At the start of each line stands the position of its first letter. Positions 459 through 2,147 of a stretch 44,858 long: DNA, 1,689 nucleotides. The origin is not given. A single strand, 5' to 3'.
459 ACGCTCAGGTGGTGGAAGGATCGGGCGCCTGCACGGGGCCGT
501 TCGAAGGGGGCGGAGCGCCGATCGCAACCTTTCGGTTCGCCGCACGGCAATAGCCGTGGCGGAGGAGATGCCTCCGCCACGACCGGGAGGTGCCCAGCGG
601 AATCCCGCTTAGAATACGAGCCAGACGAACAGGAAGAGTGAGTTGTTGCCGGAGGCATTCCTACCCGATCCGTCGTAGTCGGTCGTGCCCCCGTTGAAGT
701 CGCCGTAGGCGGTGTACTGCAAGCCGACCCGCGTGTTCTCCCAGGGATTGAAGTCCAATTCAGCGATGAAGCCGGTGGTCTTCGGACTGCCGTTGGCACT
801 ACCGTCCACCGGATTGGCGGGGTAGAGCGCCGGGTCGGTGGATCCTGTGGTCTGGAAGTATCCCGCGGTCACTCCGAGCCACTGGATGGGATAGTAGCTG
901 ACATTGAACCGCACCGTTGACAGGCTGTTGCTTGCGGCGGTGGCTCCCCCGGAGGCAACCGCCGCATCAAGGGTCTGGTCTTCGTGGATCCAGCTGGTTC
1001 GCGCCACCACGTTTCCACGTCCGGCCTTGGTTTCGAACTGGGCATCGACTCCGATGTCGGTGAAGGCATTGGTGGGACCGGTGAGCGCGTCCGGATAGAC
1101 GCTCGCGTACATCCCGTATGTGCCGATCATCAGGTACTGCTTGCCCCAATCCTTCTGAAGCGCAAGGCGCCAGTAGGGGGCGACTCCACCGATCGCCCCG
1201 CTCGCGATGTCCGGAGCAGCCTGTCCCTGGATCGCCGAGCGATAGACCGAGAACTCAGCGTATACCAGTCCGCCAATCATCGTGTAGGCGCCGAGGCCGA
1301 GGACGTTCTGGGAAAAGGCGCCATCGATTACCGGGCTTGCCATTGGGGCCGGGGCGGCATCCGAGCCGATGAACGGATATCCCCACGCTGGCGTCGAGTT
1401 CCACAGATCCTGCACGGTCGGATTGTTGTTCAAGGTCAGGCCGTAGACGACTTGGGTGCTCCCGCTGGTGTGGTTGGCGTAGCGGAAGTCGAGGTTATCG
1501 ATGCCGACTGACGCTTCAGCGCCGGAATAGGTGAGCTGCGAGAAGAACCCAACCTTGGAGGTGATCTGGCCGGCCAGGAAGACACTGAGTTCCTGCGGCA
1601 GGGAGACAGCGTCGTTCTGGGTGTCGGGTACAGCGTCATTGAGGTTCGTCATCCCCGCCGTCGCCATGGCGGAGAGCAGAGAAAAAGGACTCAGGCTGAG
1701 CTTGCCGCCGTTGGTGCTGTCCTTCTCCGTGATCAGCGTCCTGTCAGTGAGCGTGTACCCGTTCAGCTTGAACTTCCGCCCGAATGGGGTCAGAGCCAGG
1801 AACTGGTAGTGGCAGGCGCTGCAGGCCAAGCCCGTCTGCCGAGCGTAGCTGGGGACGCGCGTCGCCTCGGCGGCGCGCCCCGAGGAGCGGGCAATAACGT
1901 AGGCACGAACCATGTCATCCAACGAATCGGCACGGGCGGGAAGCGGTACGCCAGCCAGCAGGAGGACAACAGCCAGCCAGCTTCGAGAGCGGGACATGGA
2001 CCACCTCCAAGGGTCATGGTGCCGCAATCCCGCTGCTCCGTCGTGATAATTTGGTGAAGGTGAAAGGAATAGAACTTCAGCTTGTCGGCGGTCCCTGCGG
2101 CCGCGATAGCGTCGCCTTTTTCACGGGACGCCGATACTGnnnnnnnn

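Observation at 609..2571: Cyc2-like fused monoheme cytochrome-porin divergently paired with a periplasmic cytochrome c: candidate outer-membrane electron conduit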

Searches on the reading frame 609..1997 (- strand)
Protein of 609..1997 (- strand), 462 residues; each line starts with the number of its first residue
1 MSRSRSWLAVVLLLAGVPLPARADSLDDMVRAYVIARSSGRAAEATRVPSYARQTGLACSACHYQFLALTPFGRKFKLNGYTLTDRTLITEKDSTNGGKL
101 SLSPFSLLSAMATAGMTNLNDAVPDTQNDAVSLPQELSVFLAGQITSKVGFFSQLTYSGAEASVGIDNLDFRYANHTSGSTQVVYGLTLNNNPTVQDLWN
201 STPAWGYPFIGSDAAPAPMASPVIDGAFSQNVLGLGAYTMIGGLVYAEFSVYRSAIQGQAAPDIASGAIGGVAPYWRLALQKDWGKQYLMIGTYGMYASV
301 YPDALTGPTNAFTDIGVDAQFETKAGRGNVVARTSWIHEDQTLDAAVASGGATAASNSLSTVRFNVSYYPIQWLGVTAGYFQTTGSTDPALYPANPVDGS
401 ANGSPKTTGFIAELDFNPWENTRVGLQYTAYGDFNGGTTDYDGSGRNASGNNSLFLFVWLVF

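Call 3: search_protein_families(library=pfam, proteins=[window:609-1997:-], max_evalue=1)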
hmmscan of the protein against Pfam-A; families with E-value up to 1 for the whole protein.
window:609-1997:- (462 aa): 1 family
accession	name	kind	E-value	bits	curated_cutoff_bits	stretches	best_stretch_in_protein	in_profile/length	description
PF06277.17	EutA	-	0.35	10.1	27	1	298-376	266-342/475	Ethanolamine utilisation protein EutA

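Call 4: search_protein_families(library=ncbifam, proteins=[window:609-1997:-], max_evalue=1)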
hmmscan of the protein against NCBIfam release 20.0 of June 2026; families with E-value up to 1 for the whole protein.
window:609-1997:- (462 aa): 1 family
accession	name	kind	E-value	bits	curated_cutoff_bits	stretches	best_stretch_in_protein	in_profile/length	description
NF041275.1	MurL_Xanthmoales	equivalog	0.19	10.2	700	1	58-80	327-349/447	UDP-N-acetyl-alpha-D-muramoyl-L-alanyl-L-glutamate epimerase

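Call 5: find_homologous_proteins(query=window:609-1997:-, max_evalue=0.001)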
Query window:609-1997:- (462 aa): 6879 proteins with E <= 0.001 among 8000 candidates; the best 120 are listed.
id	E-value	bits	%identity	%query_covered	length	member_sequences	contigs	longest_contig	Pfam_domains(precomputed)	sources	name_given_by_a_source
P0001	0.0e+0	1035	100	100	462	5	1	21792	-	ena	-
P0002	1.1e-270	916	87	100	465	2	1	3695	-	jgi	jgi:hypothetical protein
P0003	1.3e-250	850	79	100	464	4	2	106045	-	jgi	-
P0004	4.0e-244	829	79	100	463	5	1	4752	-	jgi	jgi:hypothetical protein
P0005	3.6e-240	816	77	100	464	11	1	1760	-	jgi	jgi:hypothetical protein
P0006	3.5e-239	812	76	100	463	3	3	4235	-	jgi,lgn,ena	-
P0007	4.6e-239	812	79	98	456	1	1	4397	-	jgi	jgi:hypothetical protein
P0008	7.3e-238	808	77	100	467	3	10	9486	-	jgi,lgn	-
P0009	4.2e-236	802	76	100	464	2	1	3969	-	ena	-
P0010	2.7e-234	796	75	100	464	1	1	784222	-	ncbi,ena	-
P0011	9.5e-229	778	74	100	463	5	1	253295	-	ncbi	ncbi:MAG: hypothetical protein R2910_06035 [Gemmatimonadales bacterium]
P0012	1.6e-223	761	73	100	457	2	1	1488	-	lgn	-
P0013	7.0e-220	749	72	100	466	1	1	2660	-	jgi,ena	-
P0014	2.2e-218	744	78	88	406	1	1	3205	-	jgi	jgi:hypothetical protein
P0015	3.8e-206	703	67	100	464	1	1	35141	-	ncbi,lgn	-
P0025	1.2e-199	682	66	100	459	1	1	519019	-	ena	-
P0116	1.8e-191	655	63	100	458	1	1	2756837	-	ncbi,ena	-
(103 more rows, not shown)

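Call 8: search_solved_structures(query=window:609-1997:-, max_evalue=10, show_alignments=2)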
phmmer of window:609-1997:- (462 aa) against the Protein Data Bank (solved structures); distinct sequences matched with E-value up to 10: 0.

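Call 18: search_dna_similar(query=window:609-1997:-, collection=plasmids, mode=protein, max_evalue=0.001, max_rows=30, rows=spread)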
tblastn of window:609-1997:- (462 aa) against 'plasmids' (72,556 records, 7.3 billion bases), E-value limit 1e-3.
Records with a match: 15; places in all: 15; records where one place covers at least 80% of the query: 15.
Best place of each record, by identity: <60% 15.
By first word of the organism name: Ralstonia 6; Caballeronia 2; Acidiphilium 2; Paraburkholderia 1; Polymorphobacter 1; Acidithiobacillus 1; Methylocystis 1; Ideonella 1.
By predicted mobility (MOB-suite, as given by PLSDB): non-mobilizable 10; mobilizable 4; conjugative 1.
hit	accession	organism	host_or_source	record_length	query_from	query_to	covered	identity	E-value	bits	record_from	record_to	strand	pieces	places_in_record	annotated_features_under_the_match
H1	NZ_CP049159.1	Caballeronia sp. SBC1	whole organism,soil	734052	42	462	91%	42.4%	3e-92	313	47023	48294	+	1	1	cytochrome C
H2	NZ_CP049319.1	Caballeronia sp. SBC2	whole organism,soil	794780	42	462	91%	42.4%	3e-92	313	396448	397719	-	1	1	cytochrome C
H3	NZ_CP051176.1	Ralstonia solanacearum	Whole organism,tomato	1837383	42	462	91%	39.5%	1e-84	291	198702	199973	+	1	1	none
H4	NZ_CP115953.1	Ralstonia solanacearum CFBP2957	Solanum lycopersicum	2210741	42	462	91%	39.3%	2e-83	288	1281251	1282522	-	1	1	none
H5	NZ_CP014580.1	Paraburkholderia phytofirmans OLGA172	-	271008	41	459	91%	37.5%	2e-73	258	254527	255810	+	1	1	cytochrome C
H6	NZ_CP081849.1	Polymorphobacter megasporae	Megaspora,lichen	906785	44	462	91%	36.0%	2e-59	218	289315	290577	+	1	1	hypothetical protein | c-type cytochrome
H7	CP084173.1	Acidithiobacillus ferrooxidans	cell culture,River sediment polluted by ...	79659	54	462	89%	35.7%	4e-64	231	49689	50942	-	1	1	hypothetical protein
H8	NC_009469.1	Acidiphilium cryptum JF-5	-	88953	54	462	89%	35.7%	4e-64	231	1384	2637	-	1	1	hypothetical protein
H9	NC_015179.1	Acidiphilium multivorum AIU301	-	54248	54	462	88%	35.3%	3e-51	229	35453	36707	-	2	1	hypothetical protein (x2)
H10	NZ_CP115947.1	Ralstonia solanacearum MolK2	Musa sp.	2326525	33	462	93%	32.8%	1e-56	209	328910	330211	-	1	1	record has no annotation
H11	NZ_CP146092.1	Ralstonia sp. RRA.1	-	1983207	49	462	90%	34.1%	9e-57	210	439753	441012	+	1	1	none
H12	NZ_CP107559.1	Methylocystis sp. MJC1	whole organism,Alpine Peat Bogs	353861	39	462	92%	33.1%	7e-60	219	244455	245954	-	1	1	hypothetical protein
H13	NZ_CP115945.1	Ralstonia syzygii R24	Syzygium aromaticum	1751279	49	462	90%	33.3%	8e-57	210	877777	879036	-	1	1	none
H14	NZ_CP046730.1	Ralstonia syzygii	tobacco,cell culture,leaf veins ...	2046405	49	462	90%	33.1%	3e-57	211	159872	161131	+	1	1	none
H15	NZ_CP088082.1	Ideonella dechloratans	Cell culture,Activated sludge, ...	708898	48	462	90%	33.0%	7e-55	204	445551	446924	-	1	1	cytochrome C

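Call 21: get_annotated_region(hit=H1, flank=6000)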
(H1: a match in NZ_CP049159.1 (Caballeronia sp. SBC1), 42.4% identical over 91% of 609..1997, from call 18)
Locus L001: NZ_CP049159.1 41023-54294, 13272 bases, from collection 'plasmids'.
description: Caballeronia sp. SBC1 plasmid pSBC1_3, complete sequence
organism: Caballeronia sp. SBC1 (NCBI taxid 2705548)
taxonomy: Bacteria; Pseudomonadota; Betaproteobacteria; Burkholderiales; Burkholderiaceae; Caballeronia; Caballeronia sp. SBC1
host: -; source: whole organism,soil; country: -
typing (MOB-suite, as given by PLSDB): non-mobilizable
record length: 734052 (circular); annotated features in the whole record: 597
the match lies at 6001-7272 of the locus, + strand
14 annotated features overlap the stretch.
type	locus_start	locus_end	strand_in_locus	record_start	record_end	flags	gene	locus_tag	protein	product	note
CDS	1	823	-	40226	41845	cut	-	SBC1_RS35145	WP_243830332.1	transposase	-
CDS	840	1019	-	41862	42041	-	-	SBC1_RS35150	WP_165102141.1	hypothetical protein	-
CDS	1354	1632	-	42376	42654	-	-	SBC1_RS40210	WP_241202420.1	hypothetical protein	-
CDS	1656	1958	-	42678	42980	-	-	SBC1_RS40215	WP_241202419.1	RES domain-containing protein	-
CDS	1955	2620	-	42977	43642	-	-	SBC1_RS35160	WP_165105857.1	hypothetical protein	-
CDS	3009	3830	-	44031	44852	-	-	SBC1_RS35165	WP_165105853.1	DNA-binding protein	-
CDS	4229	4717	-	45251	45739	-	-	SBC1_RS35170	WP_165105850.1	pyridoxamine 5'-phosphate oxidase family protein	-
CDS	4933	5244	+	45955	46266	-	-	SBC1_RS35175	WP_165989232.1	high-potential iron-sulfur protein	-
CDS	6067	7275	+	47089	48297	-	-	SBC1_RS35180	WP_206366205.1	cytochrome C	-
CDS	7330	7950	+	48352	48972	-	-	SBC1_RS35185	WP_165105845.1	c-type cytochrome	-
CDS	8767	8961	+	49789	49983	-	-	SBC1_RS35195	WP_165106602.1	hypothetical protein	-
CDS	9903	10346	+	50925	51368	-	-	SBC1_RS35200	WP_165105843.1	ester cyclase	GO:0030638 - polyketide metabolic process [Evidence IEA]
CDS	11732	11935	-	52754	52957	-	-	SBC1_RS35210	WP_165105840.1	cold shock domain-containing protein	-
CDS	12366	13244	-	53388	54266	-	-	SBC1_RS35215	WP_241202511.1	DNA-binding protein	-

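Call 23: search_protein_representatives(protein=window:609-1997:-)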
Query: 462 residues. Proteins with E-value up to 0.001 (for the whole library): 2594; up to 1e-10: 1178; up to 1e-30: 426. The best 150 are listed.
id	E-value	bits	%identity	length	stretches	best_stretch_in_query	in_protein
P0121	3.8e-142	490.8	55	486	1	41-462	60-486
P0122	5.8e-120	417.7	50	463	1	47-462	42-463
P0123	8.0e-118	410.6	48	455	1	44-462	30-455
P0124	5.8e-116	404.5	46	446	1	46-462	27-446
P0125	5.1e-114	398.1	51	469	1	44-462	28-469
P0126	2.6e-109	382.6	47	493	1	39-462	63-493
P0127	8.3e-109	380.9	48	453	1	47-462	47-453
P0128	4.5e-107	375.2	48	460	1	44-462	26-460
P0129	5.4e-102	358.5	46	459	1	40-462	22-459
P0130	7.7e-101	354.6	44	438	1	48-461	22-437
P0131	7.1e-100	351.5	46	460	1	43-461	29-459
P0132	5.9e-98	345.1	46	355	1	114-462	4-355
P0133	5.8e-97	341.9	45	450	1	46-461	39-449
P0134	1.8e-96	340.3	47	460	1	39-462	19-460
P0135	1.7e-94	333.7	43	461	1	45-462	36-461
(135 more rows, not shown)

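Call 31: find_encoding_contigs(protein=window:609-1997:-, flank=10000, max_places=3)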
Protein window:609-1997:- (462 aa): 1 contig read that carries it; 1 place shown.
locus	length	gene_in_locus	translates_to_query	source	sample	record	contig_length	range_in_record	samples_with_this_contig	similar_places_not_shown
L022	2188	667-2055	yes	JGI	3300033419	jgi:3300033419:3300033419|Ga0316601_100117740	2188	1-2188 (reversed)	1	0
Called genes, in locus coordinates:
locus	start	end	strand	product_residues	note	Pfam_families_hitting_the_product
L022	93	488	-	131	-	PF00034:Cytochrom_C (faint), PF13442:Cytochrome_CBB3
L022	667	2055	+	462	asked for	-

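Call 32: find_encoding_contigs(protein=P0010, flank=8000, max_places=2)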
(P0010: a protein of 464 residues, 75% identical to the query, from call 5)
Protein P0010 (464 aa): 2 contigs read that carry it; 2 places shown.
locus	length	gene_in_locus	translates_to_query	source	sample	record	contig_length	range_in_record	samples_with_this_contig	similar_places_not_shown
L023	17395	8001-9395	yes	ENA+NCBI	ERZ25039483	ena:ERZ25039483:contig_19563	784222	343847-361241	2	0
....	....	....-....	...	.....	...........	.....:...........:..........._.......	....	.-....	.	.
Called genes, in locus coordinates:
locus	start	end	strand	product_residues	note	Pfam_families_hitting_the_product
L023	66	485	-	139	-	PF01980:TrmO_N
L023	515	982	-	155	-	PF08818:DUF1801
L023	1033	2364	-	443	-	-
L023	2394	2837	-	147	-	-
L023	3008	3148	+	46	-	-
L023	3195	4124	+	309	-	PF02012:BNR (faint), PF15902:Sortilin-Vps10 (weak)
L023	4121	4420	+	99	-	-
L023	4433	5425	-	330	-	PF08327:AHSA1, PF05163:DinB (weak), PF12867:DinB_2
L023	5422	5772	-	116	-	PF01022:HTH_5, PF12802:MarR_2, PF12840:HTH_20, PF01047:MarR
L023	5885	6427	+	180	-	PF04542:Sigma70_r2, PF07638:Sigma70_ECF (weak), PF08281:Sigma70_r4_2, PF04545:Sigma70_r4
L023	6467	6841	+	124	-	-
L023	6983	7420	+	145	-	PF20587:DUF6789, PF07274:DUF1440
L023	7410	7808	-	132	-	PF00034:Cytochrom_C, PF13442:Cytochrome_CBB3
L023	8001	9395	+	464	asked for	-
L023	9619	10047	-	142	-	PF02502:LacAB_rpiB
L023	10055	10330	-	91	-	PF07386:DUF1499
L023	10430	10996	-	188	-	PF13302:Acetyltransf_3, PF00583:Acetyltransf_1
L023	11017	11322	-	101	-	-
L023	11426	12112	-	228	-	PF19540:DUF6064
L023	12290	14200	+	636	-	PF01433:Peptidase_M1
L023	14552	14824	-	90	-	PF11373:DUF3175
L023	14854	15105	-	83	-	-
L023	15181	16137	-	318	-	PF04041:Glyco_hydro_130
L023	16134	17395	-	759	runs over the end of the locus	PF13439:Glyco_transf_4, PF00534:Glycos_transf_1, PF13692:Glyco_trans_1_4, PF13524:Glyco_trans_1_2 (weak)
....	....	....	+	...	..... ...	-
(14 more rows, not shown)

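Call 33: find_encoding_contigs(protein=P0116, flank=8000, max_places=2)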
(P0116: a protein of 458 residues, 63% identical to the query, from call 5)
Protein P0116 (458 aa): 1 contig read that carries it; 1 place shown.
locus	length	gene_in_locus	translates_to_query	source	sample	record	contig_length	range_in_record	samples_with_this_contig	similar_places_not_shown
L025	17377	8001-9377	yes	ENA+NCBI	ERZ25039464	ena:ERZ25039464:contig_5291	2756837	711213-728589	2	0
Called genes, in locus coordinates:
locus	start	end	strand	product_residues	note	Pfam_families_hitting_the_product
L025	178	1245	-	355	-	PF01569:PAP2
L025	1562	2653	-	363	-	PF01699:Na_Ca_ex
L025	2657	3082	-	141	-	PF07885:Ion_trans_2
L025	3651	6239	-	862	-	-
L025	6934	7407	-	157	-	PF20587:DUF6789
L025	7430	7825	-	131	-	PF13442:Cytochrome_CBB3 (weak)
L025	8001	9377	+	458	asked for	-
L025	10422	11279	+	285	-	PF00106:adh_short, PF08659:KR, PF13561:adh_short_C2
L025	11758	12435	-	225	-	PF13787:HXXEE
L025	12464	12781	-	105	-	-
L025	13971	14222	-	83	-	PF20104:DUF6494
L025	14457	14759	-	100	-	PF06210:DUF1003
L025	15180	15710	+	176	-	PF05974:DUF892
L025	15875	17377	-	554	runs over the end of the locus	PF00027:cNMP_binding, PF01266:DAO (faint), PF01494:FAD_binding_3 (weak), PF07992:Pyr_redox_2, PF12831:FAD_oxidored, PF13738:Pyr_redox_3, PF00070:Pyr_redox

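Call 34: find_encoding_contigs(protein=P0025, flank=8000, max_places=2)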
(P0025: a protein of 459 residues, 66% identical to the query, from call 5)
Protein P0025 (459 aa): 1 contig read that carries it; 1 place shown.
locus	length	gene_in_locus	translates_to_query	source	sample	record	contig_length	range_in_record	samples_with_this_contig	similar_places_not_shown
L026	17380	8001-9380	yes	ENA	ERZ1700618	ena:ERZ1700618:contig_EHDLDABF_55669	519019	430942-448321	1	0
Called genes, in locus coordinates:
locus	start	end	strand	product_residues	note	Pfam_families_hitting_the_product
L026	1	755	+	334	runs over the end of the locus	PF00881:Nitroreductase (faint)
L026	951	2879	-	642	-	PF00282:Pyridoxal_deC, PF21391:tyr_de_CO2_C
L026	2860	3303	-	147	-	-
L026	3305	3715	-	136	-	PF00115:COX1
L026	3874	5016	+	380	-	PF07731:Cu-oxidase_2 (weak), PF07732:Cu-oxidase_3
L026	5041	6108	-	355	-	PF07732:Cu-oxidase_3, PF00394:Cu-oxidase, PF07731:Cu-oxidase_2, PF07732:Cu-oxidase_3 (weak)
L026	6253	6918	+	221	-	-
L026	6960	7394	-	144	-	PF20587:DUF6789, PF07274:DUF1440 (weak)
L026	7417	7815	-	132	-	PF00034:Cytochrom_C (faint), PF13442:Cytochrome_CBB3 (weak)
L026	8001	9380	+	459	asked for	-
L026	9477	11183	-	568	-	PF00122:E1-E2_ATPase, PF00702:Hydrolase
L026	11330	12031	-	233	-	PF00072:Response_reg, PF00486:Trans_reg_C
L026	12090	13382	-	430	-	PF01590:GAF, PF13185:GAF_2, PF00512:HisKA, PF02518:HATPase_c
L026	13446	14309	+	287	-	PF00582:Usp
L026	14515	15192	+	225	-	PF01656:CbiA (weak), PF13500:AAA_26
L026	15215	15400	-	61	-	-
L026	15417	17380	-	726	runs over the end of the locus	PF17900:Peptidase_M1_N, PF01433:Peptidase_M1, PF13646:HEAT_2, PF02985:HEAT (faint)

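Call 40: predict_structure(alignment_id=A1)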
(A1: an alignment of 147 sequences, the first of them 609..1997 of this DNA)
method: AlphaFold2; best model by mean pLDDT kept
length: 462 residues; sequences in the alignment: 147
mean_pLDDT: 92.2   pTM: 0.86
mean pLDDT of the five models: 92.2, 92.0, 91.8, 91.7, 91.6
residues with pLDDT >= 90: 372; 70-90: 50; 50-70: 28; < 50: 12
segments of 3 or more residues with pLDDT < 50: 1-4, 17-22
pLDDT, mean of each block of 10 residues (from residue 1): 55 58 63 58 64 90 92 98 91 85 90 98 96 97 95 97 97 97 98 98 96 96 97 98 98 96 92 98 98 99 94 99 97 99 97 98 98 96 98 98 99 95 97 99 98 98 90
secondary structure, 60 per line:
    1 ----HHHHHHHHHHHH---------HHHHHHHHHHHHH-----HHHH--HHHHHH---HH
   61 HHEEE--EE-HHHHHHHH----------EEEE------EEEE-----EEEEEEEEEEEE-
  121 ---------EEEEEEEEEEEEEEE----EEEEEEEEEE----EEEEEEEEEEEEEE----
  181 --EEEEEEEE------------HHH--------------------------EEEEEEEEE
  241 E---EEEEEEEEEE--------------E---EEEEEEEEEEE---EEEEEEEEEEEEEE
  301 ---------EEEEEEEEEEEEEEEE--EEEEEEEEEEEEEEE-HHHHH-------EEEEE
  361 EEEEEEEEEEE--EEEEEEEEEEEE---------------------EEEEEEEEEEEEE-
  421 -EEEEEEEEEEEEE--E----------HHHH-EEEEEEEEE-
elements in order: H5-16 H26-38 H44-47 H50-55 H59-62 E63-65 H71-78 E89-92 E99-102 E108-119 E130-144 E149-158 E163-176 E183-190 E232-241 E245-254 E273-283 E287-300 E310-325 E328-342 H344-348 E356-371 E374-385 E407-419 E422-434 H448-451 E453-461

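Call 42: find_encoding_contigs(protein=P0011, flank=8000, max_places=1)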
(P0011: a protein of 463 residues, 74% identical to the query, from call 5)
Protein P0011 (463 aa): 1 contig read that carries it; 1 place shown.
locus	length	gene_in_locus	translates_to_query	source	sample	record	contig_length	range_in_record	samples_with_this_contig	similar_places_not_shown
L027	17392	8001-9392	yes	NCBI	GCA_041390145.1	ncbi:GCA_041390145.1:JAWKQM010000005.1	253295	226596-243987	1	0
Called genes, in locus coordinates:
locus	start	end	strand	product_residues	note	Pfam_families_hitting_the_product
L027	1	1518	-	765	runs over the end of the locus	PF13620:CarboxypepD_reg, PF13715:CarbopepD_reg_2 (weak), PF07715:Plug (weak)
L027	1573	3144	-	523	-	-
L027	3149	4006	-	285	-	PF00005:ABC_tran, PF13304:AAA_21 (weak)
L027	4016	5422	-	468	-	PF13520:AA_permease_2, PF00324:AA_permease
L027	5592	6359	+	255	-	PF00583:Acetyltransf_1 (weak)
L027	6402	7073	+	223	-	PF05552:MS_channel_1st_1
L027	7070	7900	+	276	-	PF04909:Amidohydro_2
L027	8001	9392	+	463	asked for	-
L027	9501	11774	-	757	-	PF00069:Pkinase, PF07714:PK_Tyr_Ser-Thr, PF14559:TPR_19 (faint), PF01636:APH (faint), PF07719:TPR_2 (faint), PF13181:TPR_8 (faint)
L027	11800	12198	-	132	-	PF13577:SnoaL_4 (weak), PF13474:SnoaL_3 (weak), PF14534:DUF4440, PF12680:SnoaL_2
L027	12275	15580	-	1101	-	PF00536:SAM_1, PF07647:SAM_2, PF00211:Guanylate_cyc, PF13191:AAA_16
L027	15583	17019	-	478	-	PF01266:DAO (weak), PF01494:FAD_binding_3, PF04820:Trp_halogenase (faint), PF07992:Pyr_redox_2 (faint), PF12831:FAD_oxidored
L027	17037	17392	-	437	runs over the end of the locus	PF13353:Fer4_12, PF04055:Radical_SAM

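Call 43: find_encoding_contigs(protein=P0003, flank=8000, max_places=1)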
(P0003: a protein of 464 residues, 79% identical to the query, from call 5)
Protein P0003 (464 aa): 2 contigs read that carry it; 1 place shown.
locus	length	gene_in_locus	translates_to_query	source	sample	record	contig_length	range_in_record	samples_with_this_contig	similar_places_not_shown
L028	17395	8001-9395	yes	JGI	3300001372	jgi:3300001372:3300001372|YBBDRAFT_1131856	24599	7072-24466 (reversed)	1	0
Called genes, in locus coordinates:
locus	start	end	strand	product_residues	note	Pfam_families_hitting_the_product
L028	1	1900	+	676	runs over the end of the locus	?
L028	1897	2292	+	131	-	PF04020:Phage_holin_4_2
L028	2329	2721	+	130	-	-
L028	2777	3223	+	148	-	PF13577:SnoaL_4 (weak), PF14534:DUF4440, PF12680:SnoaL_2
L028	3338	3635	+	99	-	-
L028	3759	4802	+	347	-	-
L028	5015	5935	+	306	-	-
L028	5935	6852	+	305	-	PF09992:NAGPA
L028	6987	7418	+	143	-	PF20587:DUF6789, PF07274:DUF1440 (weak)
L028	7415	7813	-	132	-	PF00034:Cytochrom_C (weak), PF13442:Cytochrome_CBB3 (weak)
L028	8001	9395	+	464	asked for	-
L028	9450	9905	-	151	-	-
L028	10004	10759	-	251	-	PF13649:Methyltransf_25, PF08241:Methyltransf_11, PF08242:Methyltransf_12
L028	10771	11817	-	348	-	-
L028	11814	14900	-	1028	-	PF00873:ACR_tran, PF02355:SecD_SecF_C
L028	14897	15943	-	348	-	PF25917:BSH_RND, PF00364:Biotin_lipoyl (faint), PF25919:BSH_CusB, PF25973:BSH_CzcB, PF25984:BSH_YknX (faint), PF25989:YknX_C (weak)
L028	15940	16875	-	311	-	PF02321:OEP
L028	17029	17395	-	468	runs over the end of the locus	PF00672:HAMP, PF00512:HisKA, PF02518:HATPase_c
